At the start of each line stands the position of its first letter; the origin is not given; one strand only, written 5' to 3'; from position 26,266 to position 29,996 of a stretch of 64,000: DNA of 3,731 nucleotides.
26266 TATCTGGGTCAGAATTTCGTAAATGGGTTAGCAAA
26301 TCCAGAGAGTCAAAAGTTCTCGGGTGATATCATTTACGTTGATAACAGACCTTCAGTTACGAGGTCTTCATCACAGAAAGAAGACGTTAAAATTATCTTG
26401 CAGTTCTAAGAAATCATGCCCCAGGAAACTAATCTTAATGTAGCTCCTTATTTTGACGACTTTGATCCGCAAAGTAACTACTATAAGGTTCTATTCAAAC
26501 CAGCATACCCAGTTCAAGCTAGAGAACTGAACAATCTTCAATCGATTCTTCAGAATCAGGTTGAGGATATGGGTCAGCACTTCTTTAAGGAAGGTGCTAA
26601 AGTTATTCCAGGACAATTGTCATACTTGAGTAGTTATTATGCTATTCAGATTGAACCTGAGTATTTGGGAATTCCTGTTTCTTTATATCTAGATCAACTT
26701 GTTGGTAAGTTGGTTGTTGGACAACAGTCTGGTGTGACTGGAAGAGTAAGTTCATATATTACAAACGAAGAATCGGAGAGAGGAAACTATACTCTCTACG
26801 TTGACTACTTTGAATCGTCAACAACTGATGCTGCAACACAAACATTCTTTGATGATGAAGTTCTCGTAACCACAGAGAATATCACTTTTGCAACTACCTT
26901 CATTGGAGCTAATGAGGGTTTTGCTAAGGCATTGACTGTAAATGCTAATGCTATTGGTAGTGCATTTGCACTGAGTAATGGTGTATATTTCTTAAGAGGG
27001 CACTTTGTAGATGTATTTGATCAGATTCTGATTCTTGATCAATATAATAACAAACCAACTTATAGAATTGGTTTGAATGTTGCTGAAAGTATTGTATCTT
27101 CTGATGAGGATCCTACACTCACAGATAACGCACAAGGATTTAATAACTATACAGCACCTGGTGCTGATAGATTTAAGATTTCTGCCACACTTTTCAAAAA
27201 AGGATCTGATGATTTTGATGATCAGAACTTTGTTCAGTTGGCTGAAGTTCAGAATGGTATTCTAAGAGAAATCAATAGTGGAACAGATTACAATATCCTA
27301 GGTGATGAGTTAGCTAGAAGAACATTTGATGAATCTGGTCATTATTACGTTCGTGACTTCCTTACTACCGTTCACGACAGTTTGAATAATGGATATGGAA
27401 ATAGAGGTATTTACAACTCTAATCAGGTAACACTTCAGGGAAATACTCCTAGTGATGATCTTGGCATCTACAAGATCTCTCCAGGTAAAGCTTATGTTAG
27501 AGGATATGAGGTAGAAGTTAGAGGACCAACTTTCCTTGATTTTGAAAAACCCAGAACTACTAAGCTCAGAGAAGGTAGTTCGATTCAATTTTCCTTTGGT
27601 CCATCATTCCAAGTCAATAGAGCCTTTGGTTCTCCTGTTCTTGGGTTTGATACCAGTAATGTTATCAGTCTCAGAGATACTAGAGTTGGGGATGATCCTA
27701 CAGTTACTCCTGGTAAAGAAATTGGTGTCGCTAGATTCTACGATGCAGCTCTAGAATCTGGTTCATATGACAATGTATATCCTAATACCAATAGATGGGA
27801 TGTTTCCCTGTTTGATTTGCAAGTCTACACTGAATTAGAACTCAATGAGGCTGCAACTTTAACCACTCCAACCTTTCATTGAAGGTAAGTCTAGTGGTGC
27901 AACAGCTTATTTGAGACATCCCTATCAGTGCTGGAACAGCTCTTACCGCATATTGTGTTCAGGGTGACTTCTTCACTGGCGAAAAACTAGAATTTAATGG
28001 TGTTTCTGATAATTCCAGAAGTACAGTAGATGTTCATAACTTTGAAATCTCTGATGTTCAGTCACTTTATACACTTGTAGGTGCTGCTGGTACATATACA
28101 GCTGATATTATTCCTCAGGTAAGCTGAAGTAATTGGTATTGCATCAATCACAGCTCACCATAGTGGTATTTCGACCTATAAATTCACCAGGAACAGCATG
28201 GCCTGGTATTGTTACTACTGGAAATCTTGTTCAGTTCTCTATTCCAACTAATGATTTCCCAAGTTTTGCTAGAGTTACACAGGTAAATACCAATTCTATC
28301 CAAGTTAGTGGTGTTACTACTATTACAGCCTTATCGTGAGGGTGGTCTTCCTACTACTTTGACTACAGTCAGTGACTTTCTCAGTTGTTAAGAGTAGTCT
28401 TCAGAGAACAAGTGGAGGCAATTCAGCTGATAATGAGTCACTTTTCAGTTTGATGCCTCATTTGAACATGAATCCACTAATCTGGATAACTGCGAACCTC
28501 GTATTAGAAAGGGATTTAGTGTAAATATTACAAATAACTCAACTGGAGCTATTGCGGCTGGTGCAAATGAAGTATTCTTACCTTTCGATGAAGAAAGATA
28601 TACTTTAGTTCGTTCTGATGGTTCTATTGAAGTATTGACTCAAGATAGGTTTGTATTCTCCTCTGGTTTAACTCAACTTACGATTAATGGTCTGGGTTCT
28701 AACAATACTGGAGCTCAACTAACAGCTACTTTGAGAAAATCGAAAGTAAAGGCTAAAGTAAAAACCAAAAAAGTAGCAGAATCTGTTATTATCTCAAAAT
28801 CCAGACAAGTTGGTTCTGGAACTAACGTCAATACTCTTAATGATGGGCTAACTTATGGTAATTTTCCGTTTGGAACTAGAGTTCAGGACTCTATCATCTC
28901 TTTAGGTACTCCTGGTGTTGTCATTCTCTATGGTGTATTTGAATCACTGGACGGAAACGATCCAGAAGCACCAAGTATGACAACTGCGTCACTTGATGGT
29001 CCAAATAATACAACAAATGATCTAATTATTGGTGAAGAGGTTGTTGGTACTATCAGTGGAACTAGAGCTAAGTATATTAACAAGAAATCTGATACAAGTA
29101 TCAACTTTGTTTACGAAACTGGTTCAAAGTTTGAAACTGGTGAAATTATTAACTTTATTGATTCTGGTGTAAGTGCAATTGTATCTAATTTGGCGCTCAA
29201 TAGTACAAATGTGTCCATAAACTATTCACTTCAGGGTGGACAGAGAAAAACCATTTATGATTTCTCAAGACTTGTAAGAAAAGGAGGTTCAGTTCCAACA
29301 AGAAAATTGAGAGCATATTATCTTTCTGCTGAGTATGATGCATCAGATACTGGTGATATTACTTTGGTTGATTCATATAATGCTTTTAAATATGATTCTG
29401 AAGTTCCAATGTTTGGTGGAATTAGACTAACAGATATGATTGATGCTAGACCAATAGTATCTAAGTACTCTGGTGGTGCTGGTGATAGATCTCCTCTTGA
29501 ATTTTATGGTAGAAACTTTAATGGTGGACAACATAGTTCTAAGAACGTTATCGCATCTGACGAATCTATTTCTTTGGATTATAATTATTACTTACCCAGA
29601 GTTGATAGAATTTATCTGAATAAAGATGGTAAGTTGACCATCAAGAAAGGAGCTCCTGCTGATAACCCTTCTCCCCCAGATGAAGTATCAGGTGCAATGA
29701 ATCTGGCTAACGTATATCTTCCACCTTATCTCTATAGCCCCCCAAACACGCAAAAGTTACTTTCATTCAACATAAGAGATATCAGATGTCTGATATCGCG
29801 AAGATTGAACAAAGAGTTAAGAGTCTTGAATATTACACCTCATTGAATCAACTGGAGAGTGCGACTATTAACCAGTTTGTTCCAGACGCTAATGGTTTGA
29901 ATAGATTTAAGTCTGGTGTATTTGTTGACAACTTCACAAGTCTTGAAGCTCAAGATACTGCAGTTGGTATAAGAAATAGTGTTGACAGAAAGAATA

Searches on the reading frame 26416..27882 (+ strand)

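Call 11: search_protein_families(library=phrogs, proteins=[window:26416-27882:+])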
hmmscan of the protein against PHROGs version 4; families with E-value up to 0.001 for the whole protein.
window:26416-27882:+ (488 aa): 3 families
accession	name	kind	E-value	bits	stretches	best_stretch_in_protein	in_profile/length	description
phrog_358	-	unknown function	6.1e-178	595.1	1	1-485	1-473/2056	-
phrog_877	-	unknown function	2.5e-42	145.7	1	5-384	4-247/1141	-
phrog_17266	-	unknown function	1.8e-16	61.2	2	185-377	72-243/314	-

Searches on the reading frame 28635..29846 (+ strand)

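Call 11: search_protein_families(library=phrogs, proteins=[window:28635-29846:+])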
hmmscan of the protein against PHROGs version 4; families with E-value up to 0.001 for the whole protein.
window:28635-29846:+ (403 aa): 2 families
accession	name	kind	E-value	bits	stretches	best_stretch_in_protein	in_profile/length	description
phrog_358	-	unknown function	4.2e-67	227.6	1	7-370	667-947/2056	-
phrog_877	-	unknown function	3.5e-10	39.3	1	300-384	381-468/1141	-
